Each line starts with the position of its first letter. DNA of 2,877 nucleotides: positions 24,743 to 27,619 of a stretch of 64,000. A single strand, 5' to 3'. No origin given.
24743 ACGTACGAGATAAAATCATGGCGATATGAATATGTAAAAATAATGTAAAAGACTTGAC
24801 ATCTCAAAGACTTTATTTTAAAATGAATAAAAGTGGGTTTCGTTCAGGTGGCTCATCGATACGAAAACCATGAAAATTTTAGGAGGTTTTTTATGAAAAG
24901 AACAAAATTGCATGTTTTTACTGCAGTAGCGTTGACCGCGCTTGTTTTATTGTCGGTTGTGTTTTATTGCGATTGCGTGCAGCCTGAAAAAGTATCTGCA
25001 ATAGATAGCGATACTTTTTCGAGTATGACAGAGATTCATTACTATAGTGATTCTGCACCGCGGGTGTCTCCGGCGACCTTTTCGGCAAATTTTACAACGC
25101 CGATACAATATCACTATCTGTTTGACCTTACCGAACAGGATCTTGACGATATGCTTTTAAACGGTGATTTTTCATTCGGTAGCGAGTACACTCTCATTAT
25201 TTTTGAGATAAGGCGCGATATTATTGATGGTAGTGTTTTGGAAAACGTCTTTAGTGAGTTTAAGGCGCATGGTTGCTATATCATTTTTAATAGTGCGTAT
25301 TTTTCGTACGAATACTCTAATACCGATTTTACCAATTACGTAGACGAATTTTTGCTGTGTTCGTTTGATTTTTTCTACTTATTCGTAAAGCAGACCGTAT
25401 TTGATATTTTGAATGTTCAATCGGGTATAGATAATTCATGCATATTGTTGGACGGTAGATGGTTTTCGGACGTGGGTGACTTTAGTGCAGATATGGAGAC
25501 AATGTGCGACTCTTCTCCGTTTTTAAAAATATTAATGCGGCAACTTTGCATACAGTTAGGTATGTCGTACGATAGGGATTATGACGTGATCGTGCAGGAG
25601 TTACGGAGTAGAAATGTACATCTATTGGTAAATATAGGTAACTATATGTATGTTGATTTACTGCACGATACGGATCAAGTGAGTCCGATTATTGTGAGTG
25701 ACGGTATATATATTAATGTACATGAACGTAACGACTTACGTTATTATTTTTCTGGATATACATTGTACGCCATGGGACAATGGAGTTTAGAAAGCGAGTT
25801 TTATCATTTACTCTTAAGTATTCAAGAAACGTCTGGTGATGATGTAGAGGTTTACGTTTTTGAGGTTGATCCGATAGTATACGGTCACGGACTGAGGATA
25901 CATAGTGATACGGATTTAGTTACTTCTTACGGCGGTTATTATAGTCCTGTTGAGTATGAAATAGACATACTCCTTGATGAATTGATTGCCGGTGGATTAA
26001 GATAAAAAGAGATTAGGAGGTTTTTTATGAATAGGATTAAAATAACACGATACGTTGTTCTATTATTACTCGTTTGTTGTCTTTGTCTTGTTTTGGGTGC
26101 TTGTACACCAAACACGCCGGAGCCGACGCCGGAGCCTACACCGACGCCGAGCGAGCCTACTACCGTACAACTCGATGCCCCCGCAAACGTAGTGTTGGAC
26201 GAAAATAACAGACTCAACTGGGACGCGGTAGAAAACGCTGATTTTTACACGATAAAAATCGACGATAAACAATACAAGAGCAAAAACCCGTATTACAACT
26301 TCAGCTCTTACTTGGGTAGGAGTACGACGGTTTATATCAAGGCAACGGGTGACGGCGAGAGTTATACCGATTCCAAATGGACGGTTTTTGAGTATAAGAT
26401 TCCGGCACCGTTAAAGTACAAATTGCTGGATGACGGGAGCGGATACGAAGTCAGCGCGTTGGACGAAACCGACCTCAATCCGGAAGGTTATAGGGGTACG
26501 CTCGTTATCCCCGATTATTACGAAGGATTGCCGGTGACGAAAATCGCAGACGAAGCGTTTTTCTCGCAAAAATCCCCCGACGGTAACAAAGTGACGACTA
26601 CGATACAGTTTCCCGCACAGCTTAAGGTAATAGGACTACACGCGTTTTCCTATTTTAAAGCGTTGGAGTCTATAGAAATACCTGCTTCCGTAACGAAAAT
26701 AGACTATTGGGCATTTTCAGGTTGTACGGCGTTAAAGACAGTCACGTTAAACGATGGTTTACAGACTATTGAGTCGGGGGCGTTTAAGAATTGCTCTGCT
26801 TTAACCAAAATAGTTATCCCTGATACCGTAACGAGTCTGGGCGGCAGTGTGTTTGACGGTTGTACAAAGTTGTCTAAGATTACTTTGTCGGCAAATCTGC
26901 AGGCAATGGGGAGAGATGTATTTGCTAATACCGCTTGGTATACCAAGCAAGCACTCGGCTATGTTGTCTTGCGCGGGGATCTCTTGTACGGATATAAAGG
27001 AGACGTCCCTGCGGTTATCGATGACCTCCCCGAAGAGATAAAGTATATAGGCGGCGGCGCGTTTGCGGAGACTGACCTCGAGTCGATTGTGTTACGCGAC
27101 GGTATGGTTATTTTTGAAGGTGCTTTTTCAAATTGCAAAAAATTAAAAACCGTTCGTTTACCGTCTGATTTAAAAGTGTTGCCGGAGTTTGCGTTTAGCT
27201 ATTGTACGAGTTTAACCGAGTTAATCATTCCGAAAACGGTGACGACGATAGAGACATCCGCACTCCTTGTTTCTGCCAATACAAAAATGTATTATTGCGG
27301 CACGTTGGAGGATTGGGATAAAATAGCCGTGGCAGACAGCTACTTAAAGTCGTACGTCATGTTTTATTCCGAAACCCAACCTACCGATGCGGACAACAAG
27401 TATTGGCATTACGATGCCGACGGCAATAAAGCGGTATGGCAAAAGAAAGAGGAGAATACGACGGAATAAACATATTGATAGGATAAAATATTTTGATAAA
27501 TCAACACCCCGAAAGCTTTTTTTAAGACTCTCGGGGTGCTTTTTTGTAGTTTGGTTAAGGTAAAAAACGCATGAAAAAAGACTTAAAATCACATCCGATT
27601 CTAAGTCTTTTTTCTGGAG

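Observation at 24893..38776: Uncharacterised two-gene surface cassette present in three dispersed copies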

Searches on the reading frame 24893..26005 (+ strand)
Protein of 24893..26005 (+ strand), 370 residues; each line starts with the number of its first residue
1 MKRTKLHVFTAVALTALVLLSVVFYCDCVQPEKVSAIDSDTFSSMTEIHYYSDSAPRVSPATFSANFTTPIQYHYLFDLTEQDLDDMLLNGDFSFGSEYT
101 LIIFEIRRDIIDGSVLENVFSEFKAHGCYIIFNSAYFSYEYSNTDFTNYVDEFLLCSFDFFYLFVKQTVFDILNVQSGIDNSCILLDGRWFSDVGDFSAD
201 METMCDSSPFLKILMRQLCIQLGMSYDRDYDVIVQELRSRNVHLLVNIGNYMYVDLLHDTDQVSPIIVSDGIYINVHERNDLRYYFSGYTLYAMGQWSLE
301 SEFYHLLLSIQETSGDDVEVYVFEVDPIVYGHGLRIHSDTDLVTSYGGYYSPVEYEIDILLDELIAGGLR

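Call 3: search_protein_families(library=pfam, proteins=[window:24893-26005:+], max_evalue=1)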
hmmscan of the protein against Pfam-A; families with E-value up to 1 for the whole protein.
window:24893-26005:+ (370 aa): 1 family
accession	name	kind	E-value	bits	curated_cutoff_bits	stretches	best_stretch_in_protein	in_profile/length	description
PF04478.17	Mid2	-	0.12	12.6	23.2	1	13-40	57-84/150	Mid2 like cell wall stress sensor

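Call 7: find_homologous_proteins(query=A1, max_evalue=0.001)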
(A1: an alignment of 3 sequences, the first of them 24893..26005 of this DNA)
Query A1 (3 sequences) (370 aa, profile of the alignment): 2 proteins with E <= 0.001 among 6061 candidates.
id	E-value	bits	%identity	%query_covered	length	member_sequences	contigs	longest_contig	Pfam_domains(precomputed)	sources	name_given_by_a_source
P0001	9.7e-165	566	26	90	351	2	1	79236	-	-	-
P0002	5.6e-155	534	97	100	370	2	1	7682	-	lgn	-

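Call 8: search_solved_structures(query=A1, max_evalue=10)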
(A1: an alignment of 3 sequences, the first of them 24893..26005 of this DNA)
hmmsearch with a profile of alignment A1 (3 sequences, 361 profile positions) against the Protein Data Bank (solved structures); distinct sequences matched with E-value up to 10: 3.
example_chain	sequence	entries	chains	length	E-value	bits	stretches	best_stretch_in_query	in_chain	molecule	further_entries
6swf_A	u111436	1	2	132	0.24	13.8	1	99-165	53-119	Two-component response regulator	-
6swb_A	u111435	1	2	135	0.25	13.7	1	99-165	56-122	Two-component response regulator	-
3b9a_A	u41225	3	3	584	0.56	12.6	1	278-359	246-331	Chitinase A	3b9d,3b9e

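Call 12: find_encoding_contigs(protein=P0002, flank=10000)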
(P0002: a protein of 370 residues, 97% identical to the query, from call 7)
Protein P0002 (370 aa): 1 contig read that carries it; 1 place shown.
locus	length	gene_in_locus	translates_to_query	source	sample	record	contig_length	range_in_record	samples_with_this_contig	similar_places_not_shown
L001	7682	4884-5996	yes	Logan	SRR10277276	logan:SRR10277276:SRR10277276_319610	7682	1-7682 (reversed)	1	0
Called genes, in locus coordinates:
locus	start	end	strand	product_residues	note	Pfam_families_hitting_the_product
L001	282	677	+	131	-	PF00636:Ribonuclease_3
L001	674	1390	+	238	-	PF08032:SpoU_sub_bind, PF22435:MRM3-like_sub_bind (weak), PF00588:SpoU_methylase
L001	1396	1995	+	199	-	PF07638:Sigma70_ECF (weak), PF12645:HTH_16 (faint), PF04542:Sigma70_r2, PF08281:Sigma70_r4_2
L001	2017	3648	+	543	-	PF13177:DNA_pol3_delta2, PF00004:AAA, PF22608:DNAX_ATPase_lid, PF12169:DNA_pol3_gamma3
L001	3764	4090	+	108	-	PF02575:YbaB_DNA_bd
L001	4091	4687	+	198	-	PF21176:RecR_HhH, PF02132:RecR_ZnF, PF13662:Toprim_4, PF01751:Toprim, PF21175:RecR_C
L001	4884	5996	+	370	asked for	-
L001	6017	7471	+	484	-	-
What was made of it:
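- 24893..26005 (+): A1: family A protein, 370 aa. It is the most diverged of the three copies. A related strain carries a 97% identical ortholog, P0002 (calls 7, 12).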

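Call 14: search_protein_families(library=ncbifam, proteins=[window:24893-26005:+], max_evalue=0.1)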
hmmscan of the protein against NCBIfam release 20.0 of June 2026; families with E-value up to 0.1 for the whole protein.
window:24893-26005:+ (370 aa): 0 families

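Call 15: search_protein_families(library=phrogs, proteins=[window:24893-26005:+], max_evalue=0.1)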
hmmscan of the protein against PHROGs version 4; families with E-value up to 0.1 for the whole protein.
window:24893-26005:+ (370 aa): 0 families

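Call 16: predict_structure(alignment_id=A1)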
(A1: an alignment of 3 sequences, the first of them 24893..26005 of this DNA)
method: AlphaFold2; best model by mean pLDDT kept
length: 370 residues; sequences in the alignment: 3
mean_pLDDT: 52.2   pTM: 0.49
mean pLDDT of the five models: 52.2, 52.2, 50.9, 44.0, 43.9
residues with pLDDT >= 90: 0; 70-90: 75; 50-70: 146; < 50: 149
segments of 3 or more residues with pLDDT < 50: 20-75, 134-138, 147-160, 192-195, 260-273, 296-301, 325-370
pLDDT, mean of each block of 10 residues (from residue 1): 62 63 31 21 27 29 32 53 73 57 56 69 61 51 47 36 57 67 72 56 70 75 69 81 74 66 32 51 66 57 58 59 44 28 25 26 28
secondary structure, 60 per line:
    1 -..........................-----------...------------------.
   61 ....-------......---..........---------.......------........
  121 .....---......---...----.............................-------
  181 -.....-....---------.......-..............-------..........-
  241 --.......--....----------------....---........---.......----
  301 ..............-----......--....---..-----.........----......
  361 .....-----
elements in order: H2-27 H60-64 E72-77 H81-90 E100-106 H113-125 E129-134 H145-173 E182-186 H188-191 H201-207 H209-222 H230-239 E243-249 E252-255 E272-275 H279-286 E290-296 H301-314 E320-325 H328-331 H342-350 H355-365
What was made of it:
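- Tried and rejected: AF2 with a 3-sequence alignment gave a poor model (pLDDT 52, call 16).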

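Call 17: search_protein_representatives(alignment_id=A1)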
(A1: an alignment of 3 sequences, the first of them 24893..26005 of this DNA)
Query: 3 sequences, 361 profile positions. Proteins with E-value up to 0.001 (for the whole library): 198; up to 1e-10: 165; up to 1e-30: 107. The best 150 are listed.
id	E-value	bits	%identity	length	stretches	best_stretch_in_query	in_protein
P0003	5.5e-177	604.8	-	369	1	1-361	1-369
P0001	3.1e-165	566.2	-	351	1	1-358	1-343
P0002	1.8e-155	534.0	-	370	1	1-360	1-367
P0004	2.6e-86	306.5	-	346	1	13-359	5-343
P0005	5.1e-81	289.1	-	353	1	5-332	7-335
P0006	6.1e-78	278.9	-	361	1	8-343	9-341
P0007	2.8e-74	266.9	-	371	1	11-338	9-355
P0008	3.1e-72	260.2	-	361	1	1-339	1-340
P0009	3.1e-70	253.6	-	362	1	14-357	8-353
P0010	5.4e-69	249.5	-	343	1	8-341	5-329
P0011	6.9e-68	245.9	-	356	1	2-355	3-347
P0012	1.1e-66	241.9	-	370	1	2-322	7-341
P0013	3.3e-64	233.8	-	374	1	4-336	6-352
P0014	5.7e-62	226.4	-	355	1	2-339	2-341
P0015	1.5e-61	225.0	-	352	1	11-347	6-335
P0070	3.0e-41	158.2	-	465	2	1-219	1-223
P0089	3.5e-36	141.6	-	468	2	5-214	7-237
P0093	2.1e-35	139.0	-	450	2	1-222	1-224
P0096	1.9e-34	135.9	-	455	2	5-244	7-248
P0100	4.3e-33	131.4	-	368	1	1-350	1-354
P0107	9.1e-31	123.8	-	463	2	5-240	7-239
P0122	2.1e-24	102.8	-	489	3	3-215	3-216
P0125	1.2e-23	100.4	-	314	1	46-195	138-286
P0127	1.7e-22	96.6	-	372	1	13-355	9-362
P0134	2.7e-19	86.0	-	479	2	1-197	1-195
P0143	6.8e-18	81.4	-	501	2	3-171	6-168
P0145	2.4e-17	79.6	-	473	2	1-293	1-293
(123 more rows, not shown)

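Call 33: search_protein_families(library=pfam, proteins=[P0070, P0089, P0093, P0096, P0107, P0122, P0134, P0143, P0145, P0125], max_evalue=0.1)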
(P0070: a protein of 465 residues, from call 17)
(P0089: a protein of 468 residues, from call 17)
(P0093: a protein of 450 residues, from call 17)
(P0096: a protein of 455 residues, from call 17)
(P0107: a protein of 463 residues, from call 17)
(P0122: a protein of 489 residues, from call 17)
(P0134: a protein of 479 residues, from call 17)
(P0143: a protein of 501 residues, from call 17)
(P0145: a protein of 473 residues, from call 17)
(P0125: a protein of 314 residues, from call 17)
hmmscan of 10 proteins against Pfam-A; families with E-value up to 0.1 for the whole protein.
P0070 (465 aa): 0 families

P0089 (468 aa): 0 families

P0093 (450 aa): 0 families

P0096 (455 aa): 0 families

P0107 (463 aa): 0 families

P0122 (489 aa): 0 families

P0134 (479 aa): 0 families

P0143 (501 aa): 0 families

P0145 (473 aa): 0 families

P0125 (314 aa): 0 families
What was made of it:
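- On Any curated protein family (Pfam-A, NCBIfam, PHROGs, PADLOC), for A: Long-form members also give no Pfam hit (call 33).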

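Call 45: find_encoding_contigs(protein=P0070, flank=6000, max_places=2)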
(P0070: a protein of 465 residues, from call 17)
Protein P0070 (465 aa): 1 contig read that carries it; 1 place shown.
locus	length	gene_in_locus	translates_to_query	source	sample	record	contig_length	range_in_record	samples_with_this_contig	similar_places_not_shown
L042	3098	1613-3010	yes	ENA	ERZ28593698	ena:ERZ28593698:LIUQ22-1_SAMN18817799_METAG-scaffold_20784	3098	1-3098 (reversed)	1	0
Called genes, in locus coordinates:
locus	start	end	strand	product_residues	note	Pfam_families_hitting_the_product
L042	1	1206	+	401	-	?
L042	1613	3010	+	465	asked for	-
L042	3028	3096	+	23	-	?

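Call 46: find_encoding_contigs(protein=P0100, flank=6000, max_places=2)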
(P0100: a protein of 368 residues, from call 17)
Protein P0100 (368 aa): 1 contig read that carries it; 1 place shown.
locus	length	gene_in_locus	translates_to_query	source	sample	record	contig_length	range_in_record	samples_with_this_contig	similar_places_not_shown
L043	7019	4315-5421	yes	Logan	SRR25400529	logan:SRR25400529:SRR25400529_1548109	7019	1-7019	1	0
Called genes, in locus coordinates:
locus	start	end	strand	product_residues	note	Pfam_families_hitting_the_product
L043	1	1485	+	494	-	?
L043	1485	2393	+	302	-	PF00070:Pyr_redox (faint), PF00890:FAD_binding_2 (weak), PF01266:DAO (faint), PF03486:HI0933_like (weak), PF07992:Pyr_redox_2, PF12831:FAD_oxidored, PF13450:NAD_binding_8 (weak), PF13738:Pyr_redox_3, +1 more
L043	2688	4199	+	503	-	PF13306:LRR_5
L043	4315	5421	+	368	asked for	-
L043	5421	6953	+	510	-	PF13306:LRR_5, PF13855:LRR_8 (faint), PF13306:LRR_5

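Call 47: find_encoding_contigs(protein=P0127, flank=6000, max_places=2)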
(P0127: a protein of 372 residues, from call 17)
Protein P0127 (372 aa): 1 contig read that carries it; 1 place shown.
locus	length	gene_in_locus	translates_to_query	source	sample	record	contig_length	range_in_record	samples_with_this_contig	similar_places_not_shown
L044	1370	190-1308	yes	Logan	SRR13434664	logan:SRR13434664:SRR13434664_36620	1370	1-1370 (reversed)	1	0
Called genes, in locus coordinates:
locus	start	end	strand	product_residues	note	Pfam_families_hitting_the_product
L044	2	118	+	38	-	?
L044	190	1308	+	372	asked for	-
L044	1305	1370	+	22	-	?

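Call 65: search_protein_families(library=padloc, proteins=[window:24893-26005:+], max_evalue=0.01)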
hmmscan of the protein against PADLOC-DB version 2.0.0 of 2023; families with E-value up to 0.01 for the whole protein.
window:24893-26005:+ (370 aa): 0 families

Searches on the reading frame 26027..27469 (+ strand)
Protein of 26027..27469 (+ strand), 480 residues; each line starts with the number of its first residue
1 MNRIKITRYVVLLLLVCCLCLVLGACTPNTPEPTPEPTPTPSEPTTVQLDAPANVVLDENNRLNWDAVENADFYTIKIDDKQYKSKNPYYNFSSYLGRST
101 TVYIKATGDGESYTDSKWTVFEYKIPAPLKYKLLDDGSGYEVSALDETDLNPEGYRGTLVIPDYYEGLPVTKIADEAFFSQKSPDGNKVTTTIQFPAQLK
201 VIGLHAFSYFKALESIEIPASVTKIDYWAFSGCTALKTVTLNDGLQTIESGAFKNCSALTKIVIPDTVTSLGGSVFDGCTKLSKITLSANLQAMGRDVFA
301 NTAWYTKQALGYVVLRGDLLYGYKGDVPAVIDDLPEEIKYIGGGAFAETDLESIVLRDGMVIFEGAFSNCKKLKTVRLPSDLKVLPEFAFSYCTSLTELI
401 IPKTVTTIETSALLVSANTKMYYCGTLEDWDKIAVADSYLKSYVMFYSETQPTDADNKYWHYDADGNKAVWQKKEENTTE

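Call 3: search_protein_families(library=pfam, proteins=[window:26027-27469:+], max_evalue=1)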
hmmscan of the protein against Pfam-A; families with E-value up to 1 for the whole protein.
window:26027-27469:+ (480 aa): 3 families
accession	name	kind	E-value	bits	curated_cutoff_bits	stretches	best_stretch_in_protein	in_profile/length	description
PF13306.12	LRR_5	-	1.3e-48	164.5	27.7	2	190-302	13-123/127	BspA type Leucine rich repeat region (6 copies)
PF13855.12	LRR_8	-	9.1e-08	32.2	27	2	242-290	11-59/61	Leucine rich repeat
PF23952.1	LRR_EndoS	-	0.0013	19.4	27.9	1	198-264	46-113/116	Endo-beta-N-acetylglucosaminidase EndoS LRR domain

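Call 14: search_protein_families(library=ncbifam, proteins=[window:26027-27469:+], max_evalue=0.1)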
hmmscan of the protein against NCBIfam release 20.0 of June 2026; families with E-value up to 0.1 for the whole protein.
window:26027-27469:+ (480 aa): 3 families
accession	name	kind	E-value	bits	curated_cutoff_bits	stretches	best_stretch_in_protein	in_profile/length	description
NF047961.1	adhesin_HupY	equivalog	8.2e-17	60.6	1250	2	191-301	189-298/978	leucine-rich repeat adhesin HupY/LrrG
NF045861.1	glide_Gli349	exception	7e-07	26.3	1750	1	211-301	2677-2767/3169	gliding machinery surface structure protein Gli349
TIGR02167.2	Liste_lipo_26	repeat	0.0036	17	30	0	390-399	2-11/26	PARCEL repeat-containing surface protein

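Call 65: search_protein_families(library=padloc, proteins=[window:26027-27469:+], max_evalue=0.01)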
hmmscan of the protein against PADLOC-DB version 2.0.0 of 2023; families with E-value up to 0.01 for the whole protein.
window:26027-27469:+ (480 aa): 0 families

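Call 78: find_homologous_proteins(query=A2, max_evalue=1e-30)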
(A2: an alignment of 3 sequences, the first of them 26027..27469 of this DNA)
Query A2 (3 sequences) (480 aa, profile of the alignment): 2109 proteins with E <= 1e-30 among 8000 candidates; the best 120 are listed.
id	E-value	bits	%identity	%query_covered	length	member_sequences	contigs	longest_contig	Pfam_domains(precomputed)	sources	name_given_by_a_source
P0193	7.0e-281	951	33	91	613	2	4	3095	PF13306.13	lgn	-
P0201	2.0e-183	629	33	85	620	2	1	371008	PF13306.13,PF13855.13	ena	-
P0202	7.6e-182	624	33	86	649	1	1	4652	PF13306.13,PF13855.13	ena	-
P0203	9.4e-182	624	33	86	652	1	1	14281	PF13306.13,PF05725.19,PF13855.13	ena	-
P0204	1.4e-181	623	33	85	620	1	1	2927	PF13306.13,PF13855.13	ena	-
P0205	1.8e-181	623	33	86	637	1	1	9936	PF13306.13,PF05725.19,PF13855.13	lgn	-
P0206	1.9e-181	623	33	85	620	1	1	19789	PF13306.13,PF13855.13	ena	-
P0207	2.2e-181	622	34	76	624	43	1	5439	PF13306.13,PF05725.19,PF13855.13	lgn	-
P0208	2.4e-181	622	33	86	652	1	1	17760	PF13306.13,PF13855.13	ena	-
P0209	1.6e-179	616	33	86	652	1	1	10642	PF13306.13,PF05725.19,PF13855.13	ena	-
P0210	1.0e-170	587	32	89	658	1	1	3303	PF13306.13,PF05725.19,PF13855.13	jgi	jgi:hypothetical protein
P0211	5.7e-161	555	34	87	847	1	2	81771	PF13306.13,PF13855.13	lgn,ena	-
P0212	1.2e-155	537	34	85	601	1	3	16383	PF13306.13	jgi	-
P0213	1.1e-152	528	34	87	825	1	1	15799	PF13306.13,PF13855.13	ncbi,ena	-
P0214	4.9e-151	522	34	87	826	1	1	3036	PF13306.13,PF13855.13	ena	-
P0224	4.4e-138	480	46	97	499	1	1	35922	PF13306.13,PF13855.13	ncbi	-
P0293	5.7e-107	377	31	91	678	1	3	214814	PF13306.13,PF13855.13,PF23952.2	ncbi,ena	-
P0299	1.0e-105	373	34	98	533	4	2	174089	PF13306.13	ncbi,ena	-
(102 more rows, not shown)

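Call 79: find_encoding_contigs(protein=P0224, flank=8000, max_places=1)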
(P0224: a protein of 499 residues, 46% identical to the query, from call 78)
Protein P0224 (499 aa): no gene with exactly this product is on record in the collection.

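Call 80: find_encoding_contigs(protein=P0201, flank=5000, max_places=1)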
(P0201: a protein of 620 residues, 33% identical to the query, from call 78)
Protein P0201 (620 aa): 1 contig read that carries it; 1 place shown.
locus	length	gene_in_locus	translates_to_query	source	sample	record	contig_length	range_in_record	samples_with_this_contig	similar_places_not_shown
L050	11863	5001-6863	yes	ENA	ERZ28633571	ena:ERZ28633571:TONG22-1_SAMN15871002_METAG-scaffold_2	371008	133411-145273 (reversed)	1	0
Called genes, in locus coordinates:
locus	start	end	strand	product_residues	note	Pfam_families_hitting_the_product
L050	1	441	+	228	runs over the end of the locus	PF00849:PseudoU_synth_2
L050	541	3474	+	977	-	PF01869:BcrAD_BadFG, PF09989:DUF2229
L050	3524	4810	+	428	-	-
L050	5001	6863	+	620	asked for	PF13306:LRR_5, PF13855:LRR_8 (faint), PF13306:LRR_5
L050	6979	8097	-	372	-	PF02588:YitT_membrane, PF10035:DUF2179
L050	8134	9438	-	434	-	PF01171:ATP_bind_3, PF11734:TilS_C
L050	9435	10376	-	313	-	PF00890:FAD_binding_2 (faint), PF01134:GIDA (faint), PF03486:HI0933_like (faint), PF07992:Pyr_redox_2, PF13738:Pyr_redox_3 (faint)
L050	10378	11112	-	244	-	PF02540:NAD_synthase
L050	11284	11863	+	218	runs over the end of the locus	PF24894:Hexapep_GlmU (faint), PF25084:LbH_EIF2B, PF14602:Hexapep_2 (faint), PF25087:GMPPB_C, PF25084:LbH_EIF2B (weak), PF00132:Hexapep, PF25087:GMPPB_C, PF00132:Hexapep, +1 more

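Call 81: find_encoding_contigs(protein=P0299, flank=5000, max_places=1)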
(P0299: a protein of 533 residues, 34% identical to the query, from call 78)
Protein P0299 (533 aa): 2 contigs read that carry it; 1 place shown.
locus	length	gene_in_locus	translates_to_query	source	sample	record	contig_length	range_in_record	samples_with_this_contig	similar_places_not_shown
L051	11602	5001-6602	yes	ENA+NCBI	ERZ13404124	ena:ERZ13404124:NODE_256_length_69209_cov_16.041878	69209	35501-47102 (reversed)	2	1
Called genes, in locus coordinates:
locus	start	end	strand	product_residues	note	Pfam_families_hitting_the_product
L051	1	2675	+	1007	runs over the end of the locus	PF01915:Glyco_hydro_3_C, PF14310:Fn3-like (faint), PF00933:Glyco_hydro_3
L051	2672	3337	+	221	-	-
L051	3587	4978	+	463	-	-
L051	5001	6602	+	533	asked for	PF13306:LRR_5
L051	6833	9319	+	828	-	PF13676:TIR_2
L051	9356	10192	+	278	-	PF13421:Band_7_1, PF17032:Zn_ribbon_15 (faint), PF24463:DUF7577 (faint), PF10571:UPF0547 (faint), PF12773:DZR, PF13240:Zn_Ribbon_1 (weak), PF13248:Zn_ribbon_3 (faint), PF13240:Zn_Ribbon_1 (weak)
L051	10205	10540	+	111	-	-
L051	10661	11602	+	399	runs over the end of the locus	PF00155:Aminotran_1_2, PF01041:DegT_DnrJ_EryC1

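Call 82: find_encoding_contigs(protein=P0293, flank=5000, max_places=1)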
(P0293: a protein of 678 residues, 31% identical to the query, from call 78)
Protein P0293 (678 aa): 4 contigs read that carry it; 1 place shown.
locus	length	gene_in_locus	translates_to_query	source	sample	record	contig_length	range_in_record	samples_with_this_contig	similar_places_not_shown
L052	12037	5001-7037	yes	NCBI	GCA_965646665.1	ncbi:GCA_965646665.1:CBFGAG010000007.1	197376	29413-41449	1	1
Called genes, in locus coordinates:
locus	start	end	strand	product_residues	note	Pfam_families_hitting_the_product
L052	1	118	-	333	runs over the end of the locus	PF14057:GGGtGRT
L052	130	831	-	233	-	-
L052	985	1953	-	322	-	PF13306:LRR_5 (weak)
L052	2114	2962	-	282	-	PF10609:ParA, PF01656:CbiA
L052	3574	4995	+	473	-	-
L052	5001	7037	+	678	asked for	PF13306:LRR_5, PF13855:LRR_8 (faint), PF23952:LRR_EndoS (faint), PF13306:LRR_5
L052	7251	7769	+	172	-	PF00210:Ferritin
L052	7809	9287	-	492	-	PF14808:TMEM164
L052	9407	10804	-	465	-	PF02127:Peptidase_M18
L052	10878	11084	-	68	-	PF13744:HTH_37 (weak), PF13560:HTH_31 (weak), PF12844:HTH_19, PF01381:HTH_3, PF13443:HTH_26 (weak)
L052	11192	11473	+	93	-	-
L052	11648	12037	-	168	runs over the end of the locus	PF01196:Ribosomal_L17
